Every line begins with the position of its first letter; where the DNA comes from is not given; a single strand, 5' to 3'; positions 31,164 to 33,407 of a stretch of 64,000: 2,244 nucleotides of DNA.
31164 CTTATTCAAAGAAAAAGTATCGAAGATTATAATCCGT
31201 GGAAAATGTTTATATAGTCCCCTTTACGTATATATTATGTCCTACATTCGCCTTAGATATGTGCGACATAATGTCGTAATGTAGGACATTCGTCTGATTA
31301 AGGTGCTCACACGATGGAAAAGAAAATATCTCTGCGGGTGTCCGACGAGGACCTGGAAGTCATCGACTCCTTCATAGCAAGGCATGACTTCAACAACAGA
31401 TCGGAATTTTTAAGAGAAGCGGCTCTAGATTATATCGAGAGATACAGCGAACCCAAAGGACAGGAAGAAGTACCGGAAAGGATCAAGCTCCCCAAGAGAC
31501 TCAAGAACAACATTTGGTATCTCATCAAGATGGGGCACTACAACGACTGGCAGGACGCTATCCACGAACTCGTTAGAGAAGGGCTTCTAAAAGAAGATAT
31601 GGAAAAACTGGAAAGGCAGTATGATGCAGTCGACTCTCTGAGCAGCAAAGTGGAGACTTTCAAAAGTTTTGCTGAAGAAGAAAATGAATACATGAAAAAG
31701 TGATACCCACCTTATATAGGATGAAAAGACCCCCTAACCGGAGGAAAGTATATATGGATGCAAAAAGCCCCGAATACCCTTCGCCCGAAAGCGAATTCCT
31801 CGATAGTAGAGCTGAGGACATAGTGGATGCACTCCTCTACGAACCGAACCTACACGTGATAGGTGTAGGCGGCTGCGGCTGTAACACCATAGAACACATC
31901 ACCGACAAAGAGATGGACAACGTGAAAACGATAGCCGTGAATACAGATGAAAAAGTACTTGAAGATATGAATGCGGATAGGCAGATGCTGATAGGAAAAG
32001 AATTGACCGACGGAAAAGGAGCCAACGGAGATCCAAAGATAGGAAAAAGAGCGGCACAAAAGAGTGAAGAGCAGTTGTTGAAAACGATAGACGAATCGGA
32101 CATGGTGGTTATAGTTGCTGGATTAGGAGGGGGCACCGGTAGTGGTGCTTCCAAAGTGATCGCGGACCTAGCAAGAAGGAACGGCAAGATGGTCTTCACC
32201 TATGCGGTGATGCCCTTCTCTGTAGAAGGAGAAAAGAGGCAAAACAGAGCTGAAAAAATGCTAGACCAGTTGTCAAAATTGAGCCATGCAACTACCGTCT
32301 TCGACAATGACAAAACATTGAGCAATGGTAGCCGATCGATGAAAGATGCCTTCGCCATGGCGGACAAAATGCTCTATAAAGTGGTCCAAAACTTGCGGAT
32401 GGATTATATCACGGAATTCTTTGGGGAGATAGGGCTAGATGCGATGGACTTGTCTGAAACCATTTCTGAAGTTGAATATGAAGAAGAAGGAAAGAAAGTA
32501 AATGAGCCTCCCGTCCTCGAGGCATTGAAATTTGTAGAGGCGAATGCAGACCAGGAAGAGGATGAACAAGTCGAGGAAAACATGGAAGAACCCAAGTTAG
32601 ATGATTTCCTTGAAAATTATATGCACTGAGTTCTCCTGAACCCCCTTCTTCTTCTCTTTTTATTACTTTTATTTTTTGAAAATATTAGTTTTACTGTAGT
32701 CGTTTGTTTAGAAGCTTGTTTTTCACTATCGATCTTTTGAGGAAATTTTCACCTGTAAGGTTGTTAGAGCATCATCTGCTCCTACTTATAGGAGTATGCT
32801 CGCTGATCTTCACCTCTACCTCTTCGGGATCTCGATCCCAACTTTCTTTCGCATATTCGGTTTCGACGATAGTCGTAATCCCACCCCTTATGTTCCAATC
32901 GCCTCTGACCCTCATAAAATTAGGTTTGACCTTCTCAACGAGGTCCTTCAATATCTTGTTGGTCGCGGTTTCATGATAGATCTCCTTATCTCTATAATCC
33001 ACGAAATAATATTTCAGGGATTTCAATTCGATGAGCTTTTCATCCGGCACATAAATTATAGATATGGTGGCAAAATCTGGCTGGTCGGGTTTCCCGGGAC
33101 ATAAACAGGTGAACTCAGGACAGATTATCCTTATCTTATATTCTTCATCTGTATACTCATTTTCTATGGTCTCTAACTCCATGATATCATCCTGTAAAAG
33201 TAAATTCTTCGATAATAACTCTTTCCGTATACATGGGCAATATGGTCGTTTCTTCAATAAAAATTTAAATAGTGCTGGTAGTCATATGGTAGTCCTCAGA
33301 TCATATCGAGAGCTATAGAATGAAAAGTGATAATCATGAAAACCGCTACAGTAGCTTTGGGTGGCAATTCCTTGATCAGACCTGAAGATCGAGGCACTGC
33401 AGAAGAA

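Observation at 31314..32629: RHH regulator coupled to a minimal FtsZ-family protein that lacks the C-terminal subdomain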

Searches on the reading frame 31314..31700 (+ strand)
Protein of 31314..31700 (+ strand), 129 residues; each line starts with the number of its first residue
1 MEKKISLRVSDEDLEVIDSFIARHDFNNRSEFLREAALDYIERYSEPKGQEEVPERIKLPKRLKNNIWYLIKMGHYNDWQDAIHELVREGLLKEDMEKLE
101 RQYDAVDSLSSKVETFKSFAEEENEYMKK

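Call 6: search_protein_families(library=pfam, proteins=[window:31314-31700:+], max_evalue=1)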
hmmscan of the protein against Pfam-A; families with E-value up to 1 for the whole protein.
window:31314-31700:+ (129 aa): 4 families
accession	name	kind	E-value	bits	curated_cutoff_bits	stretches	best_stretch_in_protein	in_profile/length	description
PF01402.27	RHH_1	-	2.7e-06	27.6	20.5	1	5-43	2-39/39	Ribbon-helix-helix protein, copG family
PF21983.2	NikA-like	-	0.0012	19.4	27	1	2-63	4-61/72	Mobilization protein NikA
PF19807.5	DUF6290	-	0.0015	19.1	27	1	5-42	4-40/72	Family of unknown function (DUF6290)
PF17723.7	RHH_8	-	0.003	18.1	25.4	1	3-47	4-48/119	Ribbon-Helix-Helix transcriptional regulator family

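Call 7: search_protein_families(library=ncbifam, proteins=[window:31314-31700:+], max_evalue=1)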
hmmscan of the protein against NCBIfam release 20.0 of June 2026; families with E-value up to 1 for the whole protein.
window:31314-31700:+ (129 aa): 10 families
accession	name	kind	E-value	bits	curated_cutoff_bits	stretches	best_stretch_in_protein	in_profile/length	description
TIGR02793.1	nikR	equivalog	1.5e-06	28.5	175.45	1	4-40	2-38/129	nickel-responsive transcriptional regulator NikR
NF058555.1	TransRegCdrSHalo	equivalog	1.5e-06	28.1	100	2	4-47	3-46/61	transcriptional regulator CdrS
NF002815.0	PRK02967.1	equivalog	6e-06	26.3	83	1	4-49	3-48/139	nickel-responsive transcriptional regulator NikR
NF003381.0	PRK04460.1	equivalog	1.5e-05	25.1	105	2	57-103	9-55/139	nickel-responsive transcriptional regulator NikR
TIGR02606.1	antidote_CC2985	hypoth_equivalog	4.6e-05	23.4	46.2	1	57-100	4-45/70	type II toxin-antitoxin system ParD family antitoxin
NF053762.1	aCcr1_fam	equivalog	0.0018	18.1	60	1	3-40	1-37/38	aCcr1 family cell cycle regulator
NF002169.0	PRK01002.1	subfamily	0.0023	17.9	111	1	4-45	6-47/141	nickel responsive regulator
NF046040.1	RelB_antitoxin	equivalog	0.0041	17.4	50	1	5-42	1-37/69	type II toxin-antitoxin system RelB family antitoxin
NF009783.0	PRK13278.2-4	equivalog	0.034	13.1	590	1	24-102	118-194/356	formate--phosphoribosylaminoimidazolecarboxamide ligase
NF001884.0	PRK00630.1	subfamily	0.25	11.5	119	0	6-41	14-49/148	nickel responsive regulator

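Call 90: predict_structure(alignment_id=A4)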
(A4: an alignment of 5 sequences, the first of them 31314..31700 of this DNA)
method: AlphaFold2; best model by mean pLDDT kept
length: 129 residues; sequences in the alignment: 5
mean_pLDDT: 65.3   pTM: 0.41
mean pLDDT of the five models: 65.3, 64.4, 61.8, 57.4, 56.7
residues with pLDDT >= 90: 0; 70-90: 43; 50-70: 77; < 50: 9
segments of 3 or more residues with pLDDT < 50: 1-9
pLDDT, mean of each block of 10 residues (from residue 1): 39 58 58 62 61 74 80 84 74 64 63 64 68
secondary structure, 60 per line:
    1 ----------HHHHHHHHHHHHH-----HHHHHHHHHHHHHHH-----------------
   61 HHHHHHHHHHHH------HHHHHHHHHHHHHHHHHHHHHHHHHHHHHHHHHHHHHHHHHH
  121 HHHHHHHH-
elements in order: H11-23 H29-43 H61-72 H79-128

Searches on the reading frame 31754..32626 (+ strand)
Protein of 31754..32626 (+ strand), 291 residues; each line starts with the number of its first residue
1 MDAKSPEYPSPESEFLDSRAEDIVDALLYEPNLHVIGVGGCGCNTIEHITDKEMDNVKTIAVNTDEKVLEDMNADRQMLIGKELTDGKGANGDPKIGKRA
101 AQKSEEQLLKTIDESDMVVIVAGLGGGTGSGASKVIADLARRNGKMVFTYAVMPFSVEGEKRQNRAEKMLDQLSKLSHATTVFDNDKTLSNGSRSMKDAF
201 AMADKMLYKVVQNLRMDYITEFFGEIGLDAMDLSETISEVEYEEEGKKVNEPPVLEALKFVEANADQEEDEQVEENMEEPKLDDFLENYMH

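Call 6: search_protein_families(library=pfam, proteins=[window:31754-32626:+], max_evalue=1)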
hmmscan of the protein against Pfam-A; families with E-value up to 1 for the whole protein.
window:31754-32626:+ (291 aa): 6 families
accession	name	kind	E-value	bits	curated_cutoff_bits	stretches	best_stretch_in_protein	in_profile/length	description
PF00091.31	Tubulin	-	1e-42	147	33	1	34-189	3-186/190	Tubulin/FtsZ family, GTPase domain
PF02540.23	NAD_synthase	-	0.0033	17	21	1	102-200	3-99/242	NAD synthase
PF13809.12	Tubulin_2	-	0.0058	16.4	27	1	106-142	153-188/356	Tubulin like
PF24696.1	UGSC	-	0.057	14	25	0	14-46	66-98/172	UGSC family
PF03853.21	YjeF_N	-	0.098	13.1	24.9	1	99-191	7-95/169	YjeF-related protein N-terminus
PF00465.25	Fe-ADH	-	0.4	10.7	31.3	1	106-159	70-112/168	Iron-containing alcohol dehydrogenase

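Call 7: search_protein_families(library=ncbifam, proteins=[window:31754-32626:+], max_evalue=1)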
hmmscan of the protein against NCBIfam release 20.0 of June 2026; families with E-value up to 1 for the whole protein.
window:31754-32626:+ (291 aa): 2 families
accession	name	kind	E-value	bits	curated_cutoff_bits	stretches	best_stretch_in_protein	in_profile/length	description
TIGR00065.1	ftsZ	equivalog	1.6e-58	198.7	295.2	1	30-238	17-224/353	cell division protein FtsZ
TIGR03911.1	pyrrolys_PylD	equivalog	0.017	14.3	150.05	1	73-150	105-174/266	3-methylornithyl-N6-L-lysine dehydrogenase PylD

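Call 8: search_solved_structures(query=window:31754-32626:+, max_evalue=0.01, show_alignments=2)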
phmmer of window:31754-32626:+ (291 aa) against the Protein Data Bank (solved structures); distinct sequences matched with E-value up to 0.01: 60.
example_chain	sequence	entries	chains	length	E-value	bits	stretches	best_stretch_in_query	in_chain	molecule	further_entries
9v7v_A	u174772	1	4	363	5.9e-38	134.2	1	29-233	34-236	Cell division protein FtsZ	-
7ohh_A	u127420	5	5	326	1.1e-37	133.3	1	31-238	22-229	Cell division protein FtsZ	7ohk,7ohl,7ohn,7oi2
1w5e_A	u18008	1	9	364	1.2e-37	133.1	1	31-234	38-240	FTSZ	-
1w58_1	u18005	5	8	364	1.3e-37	133.1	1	31-234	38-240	CELL DIVISION PROTEIN FTSZ HOMOLOG 1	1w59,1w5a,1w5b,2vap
1fsz_A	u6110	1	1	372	1.3e-37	133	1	31-234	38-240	FTSZ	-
5xdv_A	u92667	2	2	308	1.6e-37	132.7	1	32-238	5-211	Cell division protein FtsZ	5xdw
6rvn_A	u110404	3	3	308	2.4e-37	132.2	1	32-238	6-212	Cell division protein FtsZ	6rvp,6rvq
7ojz_A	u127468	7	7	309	2.4e-37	132.2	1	32-238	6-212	Cell division protein FtsZ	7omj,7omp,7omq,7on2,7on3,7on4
6rvm_A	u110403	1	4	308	2.4e-37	132.1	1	32-238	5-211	Cell division protein FtsZ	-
6yd1_A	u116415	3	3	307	2.5e-37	132.1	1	32-238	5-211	Cell division protein FtsZ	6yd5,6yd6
3vo9_A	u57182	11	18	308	2.5e-37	132.1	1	32-238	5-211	Cell division protein FtsZ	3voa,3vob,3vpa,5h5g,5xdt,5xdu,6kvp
3vo8_A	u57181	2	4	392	3.4e-37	131.7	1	32-238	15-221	Cell division protein FtsZ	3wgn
4dxd_A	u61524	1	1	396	3.5e-37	131.6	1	32-238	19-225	Cell division protein FtsZ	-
5mn4_A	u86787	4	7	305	3.6e-37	131.6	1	33-238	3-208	Cell division protein FtsZ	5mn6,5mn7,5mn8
4m8i_A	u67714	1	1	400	4.2e-37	131.4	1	32-238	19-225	Cell division protein FtsZ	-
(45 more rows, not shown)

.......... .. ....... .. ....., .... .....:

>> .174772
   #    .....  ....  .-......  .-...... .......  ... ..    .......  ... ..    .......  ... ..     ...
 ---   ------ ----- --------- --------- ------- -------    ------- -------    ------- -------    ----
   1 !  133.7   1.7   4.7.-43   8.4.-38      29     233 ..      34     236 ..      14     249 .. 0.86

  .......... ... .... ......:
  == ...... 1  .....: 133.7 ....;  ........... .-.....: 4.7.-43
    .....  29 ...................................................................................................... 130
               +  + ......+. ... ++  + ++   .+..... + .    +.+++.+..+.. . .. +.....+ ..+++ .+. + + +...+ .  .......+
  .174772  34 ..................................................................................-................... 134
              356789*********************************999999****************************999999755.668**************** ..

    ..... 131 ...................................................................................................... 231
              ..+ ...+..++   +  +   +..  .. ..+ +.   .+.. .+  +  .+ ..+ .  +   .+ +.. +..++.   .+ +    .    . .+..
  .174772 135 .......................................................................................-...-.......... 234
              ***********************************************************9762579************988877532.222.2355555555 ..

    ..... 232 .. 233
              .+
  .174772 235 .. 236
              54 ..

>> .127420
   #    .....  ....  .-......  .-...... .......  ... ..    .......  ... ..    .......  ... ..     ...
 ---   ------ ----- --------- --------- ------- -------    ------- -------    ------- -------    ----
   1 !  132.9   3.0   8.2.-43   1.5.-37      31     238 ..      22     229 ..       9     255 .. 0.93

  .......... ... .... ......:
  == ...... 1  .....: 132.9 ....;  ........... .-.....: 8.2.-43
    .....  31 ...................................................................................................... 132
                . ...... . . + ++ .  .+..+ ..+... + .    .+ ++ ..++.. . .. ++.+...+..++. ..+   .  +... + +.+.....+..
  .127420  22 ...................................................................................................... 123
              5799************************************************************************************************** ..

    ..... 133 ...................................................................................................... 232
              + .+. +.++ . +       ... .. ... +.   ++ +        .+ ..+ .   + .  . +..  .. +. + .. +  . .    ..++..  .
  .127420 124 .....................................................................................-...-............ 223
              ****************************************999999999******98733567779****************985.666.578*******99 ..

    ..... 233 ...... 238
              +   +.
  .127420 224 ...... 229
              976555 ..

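Call 9: find_homologous_proteins(query=window:31754-32626:+)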
Query window:31754-32626:+ (291 aa): 4534 proteins with E <= 0.001 among 5943 candidates; the best 120 are listed.
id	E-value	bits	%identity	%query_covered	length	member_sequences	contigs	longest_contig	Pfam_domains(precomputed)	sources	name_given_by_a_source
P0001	4.0e-185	632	100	100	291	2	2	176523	PF00091.32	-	-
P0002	4.9e-152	523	81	100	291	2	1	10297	PF00091.32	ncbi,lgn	-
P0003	1.9e-150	518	79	100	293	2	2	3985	PF00091.32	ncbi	ncbi:MAG: hypothetical protein V5A66_05600 [Candidatus Thermoplasmatota archaeon]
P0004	2.9e-143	494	77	100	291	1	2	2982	PF00091.32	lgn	-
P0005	9.6e-143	493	76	100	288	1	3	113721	PF00091.32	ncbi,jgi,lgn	-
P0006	1.1e-133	463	73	100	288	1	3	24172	PF00091.32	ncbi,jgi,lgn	-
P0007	3.9e-132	458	74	100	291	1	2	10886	PF00091.32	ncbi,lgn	-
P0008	1.3e-125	436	69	99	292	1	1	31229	PF00091.32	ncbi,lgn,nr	ncbi:MAG: hypothetical protein KGY76_04870 [Candidatus Thermoplasmatota archaeon]|nr:hypothetical pr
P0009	7.0e-125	434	70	100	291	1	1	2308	PF00091.32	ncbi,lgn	-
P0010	3.3e-112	392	64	99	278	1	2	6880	PF00091.32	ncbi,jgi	-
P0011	1.6e-111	390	65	99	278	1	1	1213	PF00091.32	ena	-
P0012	2.9e-111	389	67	92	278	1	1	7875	PF00091.32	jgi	-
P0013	5.3e-111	389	62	99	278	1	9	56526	PF00091.32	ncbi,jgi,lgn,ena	-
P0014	5.7e-111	388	64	99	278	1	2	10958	PF00091.32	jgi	-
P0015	9.0e-110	384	65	94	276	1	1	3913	PF00091.32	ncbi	-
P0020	4.0e-108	379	62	99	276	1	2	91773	PF00091.32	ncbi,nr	ncbi:MAG: hypothetical protein KGY66_00790 [Candidatus Thermoplasmatota archaeon]|nr:hypothetical pr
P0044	1.1e-89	319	53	99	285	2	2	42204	PF00091.32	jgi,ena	-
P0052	6.1e-86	306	55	94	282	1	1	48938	PF00091.32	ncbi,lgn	-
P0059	5.3e-73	264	51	92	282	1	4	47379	PF00091.32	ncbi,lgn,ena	-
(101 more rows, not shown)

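Call 16: find_encoding_contigs(protein=P0020, flank=5000, max_places=2)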
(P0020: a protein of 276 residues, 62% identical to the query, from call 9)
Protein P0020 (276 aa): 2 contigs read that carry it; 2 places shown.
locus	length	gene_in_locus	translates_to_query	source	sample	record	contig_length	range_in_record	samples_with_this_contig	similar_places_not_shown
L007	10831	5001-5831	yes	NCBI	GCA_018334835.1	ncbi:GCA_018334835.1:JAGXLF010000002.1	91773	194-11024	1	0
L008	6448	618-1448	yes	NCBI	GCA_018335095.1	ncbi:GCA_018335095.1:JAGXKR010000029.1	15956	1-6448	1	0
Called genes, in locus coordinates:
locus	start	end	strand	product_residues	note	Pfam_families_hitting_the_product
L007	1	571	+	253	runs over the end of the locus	PF00152:tRNA-synt_2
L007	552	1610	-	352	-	PF04389:Peptidase_M28 (weak), PF01546:Peptidase_M20, PF07687:M20_dimer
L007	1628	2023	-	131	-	PF01998:DUF131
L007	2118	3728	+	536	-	PF01019:G_glu_transpept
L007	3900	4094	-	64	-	-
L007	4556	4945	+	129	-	PF23434:DUF7120 (faint)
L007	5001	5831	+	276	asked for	PF00091:Tubulin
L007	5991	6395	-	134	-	PF14489:QueF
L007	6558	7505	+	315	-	PF00696:AA_kinase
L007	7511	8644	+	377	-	PF00155:Aminotran_1_2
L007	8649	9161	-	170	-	PF01613:Flavin_Reduct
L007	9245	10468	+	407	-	PF13393:tRNA-synt_His, PF00587:tRNA-synt_2b, PF03129:HGTP_anticodon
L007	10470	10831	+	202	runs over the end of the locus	PF09858:DUF2085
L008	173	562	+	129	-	PF23434:DUF7120 (faint)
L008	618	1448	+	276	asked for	PF00091:Tubulin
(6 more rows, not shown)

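Call 17: find_encoding_contigs(protein=P0044, flank=5000, max_places=2)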
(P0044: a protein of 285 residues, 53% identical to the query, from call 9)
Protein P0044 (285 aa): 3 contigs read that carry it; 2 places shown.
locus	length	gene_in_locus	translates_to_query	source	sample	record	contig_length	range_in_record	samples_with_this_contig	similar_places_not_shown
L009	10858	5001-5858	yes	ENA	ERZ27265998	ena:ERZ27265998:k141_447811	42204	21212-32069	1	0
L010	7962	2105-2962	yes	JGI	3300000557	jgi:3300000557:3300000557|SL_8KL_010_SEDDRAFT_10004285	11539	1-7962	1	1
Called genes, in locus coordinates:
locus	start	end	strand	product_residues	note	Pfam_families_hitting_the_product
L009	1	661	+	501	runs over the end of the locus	-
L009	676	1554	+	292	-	-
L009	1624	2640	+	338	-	PF19993:DO-GTPase2 (faint)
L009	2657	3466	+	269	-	-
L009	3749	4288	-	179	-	PF21349:RUBY_RBDX (weak), PF02915:Rubrerythrin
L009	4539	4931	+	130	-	PF01402:RHH_1 (faint)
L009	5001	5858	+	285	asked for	PF00091:Tubulin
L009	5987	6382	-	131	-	PF14489:QueF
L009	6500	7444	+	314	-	PF00696:AA_kinase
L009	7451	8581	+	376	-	PF00155:Aminotran_1_2, PF01053:Cys_Met_Meta_PP (weak), PF00266:Aminotran_5 (weak)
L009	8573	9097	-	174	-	PF01613:Flavin_Reduct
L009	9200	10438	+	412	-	PF13393:tRNA-synt_His, PF00587:tRNA-synt_2b, PF03129:HGTP_anticodon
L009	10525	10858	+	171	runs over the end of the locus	PF09858:DUF2085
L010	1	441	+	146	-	?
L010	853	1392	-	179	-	PF21349:RUBY_RBDX (weak), PF02915:Rubrerythrin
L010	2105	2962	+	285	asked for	PF00091:Tubulin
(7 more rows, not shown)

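Call 18: find_encoding_contigs(protein=P0059, flank=5000, max_places=2)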
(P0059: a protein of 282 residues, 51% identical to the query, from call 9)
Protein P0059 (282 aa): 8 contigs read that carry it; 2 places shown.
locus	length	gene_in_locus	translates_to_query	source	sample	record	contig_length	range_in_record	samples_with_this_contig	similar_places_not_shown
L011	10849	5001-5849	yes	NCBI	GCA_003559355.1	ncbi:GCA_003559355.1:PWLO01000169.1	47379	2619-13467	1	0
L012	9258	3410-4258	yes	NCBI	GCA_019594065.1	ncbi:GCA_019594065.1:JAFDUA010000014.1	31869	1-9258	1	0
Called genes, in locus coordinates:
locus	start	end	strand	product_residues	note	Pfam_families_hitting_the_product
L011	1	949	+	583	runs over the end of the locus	PF09843:DUF2070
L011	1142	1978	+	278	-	PF09721:Exosortase_EpsH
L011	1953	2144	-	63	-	PF02597:ThiS (weak), PF21965:SAMP2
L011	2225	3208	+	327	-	PF00389:2-Hacid_dh (faint), PF02826:2-Hacid_dh_C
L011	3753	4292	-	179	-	PF21349:RUBY_RBDX, PF02915:Rubrerythrin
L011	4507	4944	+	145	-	PF01402:RHH_1 (weak)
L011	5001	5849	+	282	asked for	PF00091:Tubulin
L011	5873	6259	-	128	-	PF14489:QueF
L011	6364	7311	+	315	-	PF00696:AA_kinase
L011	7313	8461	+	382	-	PF00155:Aminotran_1_2, PF01041:DegT_DnrJ_EryC1 (weak), PF01053:Cys_Met_Meta_PP (faint)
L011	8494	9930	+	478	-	-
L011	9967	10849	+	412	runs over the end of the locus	PF13393:tRNA-synt_His, PF00587:tRNA-synt_2b, PF03129:HGTP_anticodon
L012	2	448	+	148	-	?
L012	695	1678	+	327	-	PF00389:2-Hacid_dh (faint), PF02826:2-Hacid_dh_C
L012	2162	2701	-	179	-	PF21349:RUBY_RBDX, PF02915:Rubrerythrin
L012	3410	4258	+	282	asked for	PF00091:Tubulin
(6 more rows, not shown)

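Call 19: find_encoding_contigs(protein=P0052, flank=5000, max_places=2)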
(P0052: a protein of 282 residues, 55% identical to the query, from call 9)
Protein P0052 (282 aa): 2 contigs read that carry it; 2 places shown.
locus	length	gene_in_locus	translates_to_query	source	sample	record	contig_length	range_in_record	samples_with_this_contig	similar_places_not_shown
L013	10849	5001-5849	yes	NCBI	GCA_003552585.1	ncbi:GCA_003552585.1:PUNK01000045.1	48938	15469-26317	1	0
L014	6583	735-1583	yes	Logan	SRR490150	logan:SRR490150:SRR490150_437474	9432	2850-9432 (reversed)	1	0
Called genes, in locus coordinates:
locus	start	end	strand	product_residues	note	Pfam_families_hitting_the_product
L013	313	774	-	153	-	PF06094:GGACT, PF13772:AIG2_2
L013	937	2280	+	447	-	PF00144:Beta-lactamase, PF13969:Pab87_oct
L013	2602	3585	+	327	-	PF02826:2-Hacid_dh_C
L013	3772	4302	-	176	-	PF21349:RUBY_RBDX (weak), PF23458:DUF7130 (weak), PF02915:Rubrerythrin, PF09537:DUF2383 (faint)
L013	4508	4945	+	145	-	PF01402:RHH_1 (faint)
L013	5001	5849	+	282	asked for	PF00091:Tubulin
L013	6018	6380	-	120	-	PF14489:QueF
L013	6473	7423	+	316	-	PF00696:AA_kinase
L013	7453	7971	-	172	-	PF01613:Flavin_Reduct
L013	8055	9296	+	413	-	PF13393:tRNA-synt_His, PF00587:tRNA-synt_2b, PF03129:HGTP_anticodon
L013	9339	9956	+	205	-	PF09858:DUF2085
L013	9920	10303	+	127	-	PF01201:Ribosomal_S8e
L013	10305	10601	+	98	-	PF01922:SRP19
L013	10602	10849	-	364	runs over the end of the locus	PF02778:tRNA_int_endo_N, PF01974:tRNA_int_endo, PF02778:tRNA_int_endo_N, PF01974:tRNA_int_endo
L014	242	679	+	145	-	PF01402:RHH_1 (faint)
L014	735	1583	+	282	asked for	PF00091:Tubulin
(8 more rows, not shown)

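Call 53: predict_structure(alignment_id=A1)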
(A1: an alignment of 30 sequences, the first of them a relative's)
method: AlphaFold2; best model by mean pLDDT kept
length: 291 residues; sequences in the alignment: 30
mean_pLDDT: 72.9   pTM: 0.69
mean pLDDT of the five models: 72.9, 72.9, 67.0, 66.9, 65.3
residues with pLDDT >= 90: 96; 70-90: 86; 50-70: 43; < 50: 66
segments of 3 or more residues with pLDDT < 50: 1-23, 225-228, 231-249, 265-279, 289-291
pLDDT, mean of each block of 10 residues (from residue 1): 33 40 53 91 89 86 94 92 92 93 94 90 90 95 90 88 90 88 80 72 83 71 52 46 35 56 45 36 56 40
secondary structure, 60 per line:
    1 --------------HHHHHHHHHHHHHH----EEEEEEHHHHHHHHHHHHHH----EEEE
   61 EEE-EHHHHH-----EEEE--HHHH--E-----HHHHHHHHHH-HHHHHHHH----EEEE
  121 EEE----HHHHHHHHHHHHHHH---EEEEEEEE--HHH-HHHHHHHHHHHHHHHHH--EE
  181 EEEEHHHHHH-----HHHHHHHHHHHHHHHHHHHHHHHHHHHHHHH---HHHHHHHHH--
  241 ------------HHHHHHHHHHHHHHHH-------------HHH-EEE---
elements in order: H15-28 E33-38 H39-52 E57-63 H66-70 E76-79 H82-85 H94-103 H105-112 E117-123 H128-142 E146-153 H160-176 E179-184 H185-190 H196-226 H230-238 H253-268 E286-288

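Call 57: fold_search(model_id=the predicted structure, library=pdb)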
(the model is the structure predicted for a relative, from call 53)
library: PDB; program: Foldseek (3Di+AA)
matches with E <= 10: 1912; with E <= 0.001: 908
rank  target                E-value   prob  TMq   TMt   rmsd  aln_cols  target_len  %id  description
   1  6rvn                  1.2e-21  1.00  0.62  0.59   1.4       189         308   39  aFtsz-GDP-Wat (released 2020-02-19)
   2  4dxd                  1.7e-21  1.00  0.60  0.57   1.4       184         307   40  Staphylococcal Aureus FtsZ in complex with 723 (released 2012-05-23)
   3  7ohh                  1.9e-21  1.00  0.62  0.59   1.4       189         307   39  SaFtsZ complexed with GDP and BeF3- (released 2022-03-02)
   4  5xdw                  2.0e-21  1.00  0.62  0.59   1.4       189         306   39  Staphylococcus aureus FtsZ 12-316 G196S (released 2017-08-02)
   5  7ojb                  2.2e-21  1.00  0.62  0.59   1.5       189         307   39  SaFtsZ(R143K) complexed with GDP (released 2022-03-02)
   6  7ojd                  2.6e-21  1.00  0.62  0.59   1.5       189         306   39  SaFtsZ(D46A) complexed with GDP (released 2022-03-02)
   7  7ojc                  2.9e-21  1.00  0.61  0.58   1.4       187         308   40  SaFtsZ(Q48A) complexed with GDP (released 2022-03-02)
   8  7ohk                  3.5e-21  1.00  0.62  0.59   1.4       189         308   39  SaFtsZ complexed with GDP, BeF3- and Mg2+ (released 2022-03-02)
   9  6yd1                  4.4e-21  1.00  0.61  0.58   1.4       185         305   40  SaFtsZ-DFMBA (released 2021-07-28)
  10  5xdv                  6.0e-21  1.00  0.61  0.58   1.3       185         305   40  Staphylococcus aureus FtsZ 12-316 G196S complexed with TXA6101 (released 2017-08-02)
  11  6kvq                  8.1e-21  1.00  0.62  0.59   1.7       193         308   39  S. aureus FtsZ in complex with BOFP (compound 3) (released 2020-01-15)
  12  4m8i                  8.6e-21  1.00  0.61  0.57   1.4       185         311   40  1.43 Angstrom resolution crystal structure of cell division protein FtsZ (ftsZ) from Staphylococcus epidermidis RP62A in (released 2013-09-04)
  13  3vo8_B                1.0e-20  1.00  0.60  0.58   1.4       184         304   40  Staphylococcus aureus FtsZ GDP-form (released 2012-08-29)
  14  5h5h                  1.2e-20  1.00  0.61  0.58   1.3       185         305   40  Staphylococcus aureus FtsZ-GDP R29A mutant in T state (released 2017-05-24)
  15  3wgm_A                1.2e-20  1.00  0.60  0.58   1.5       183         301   40  STAPHYLOCOCCUS AUREUS FTSZ T7 mutant substituted for GAN bound with GTP, DeltaT7GAN-GTP (released 2013-12-25)
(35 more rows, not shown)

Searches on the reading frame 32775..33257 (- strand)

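Call 92: search_protein_families(library=pfam, proteins=[window:32775-33257:-], max_evalue=0.01)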
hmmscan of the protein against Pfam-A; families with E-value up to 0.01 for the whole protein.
window:32775-33257:- (161 aa): 1 family
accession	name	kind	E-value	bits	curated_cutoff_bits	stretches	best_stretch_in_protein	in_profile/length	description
PF14489.11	QueF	-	9.8e-31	106.3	27.3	1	60-138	1-79/81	QueF-like protein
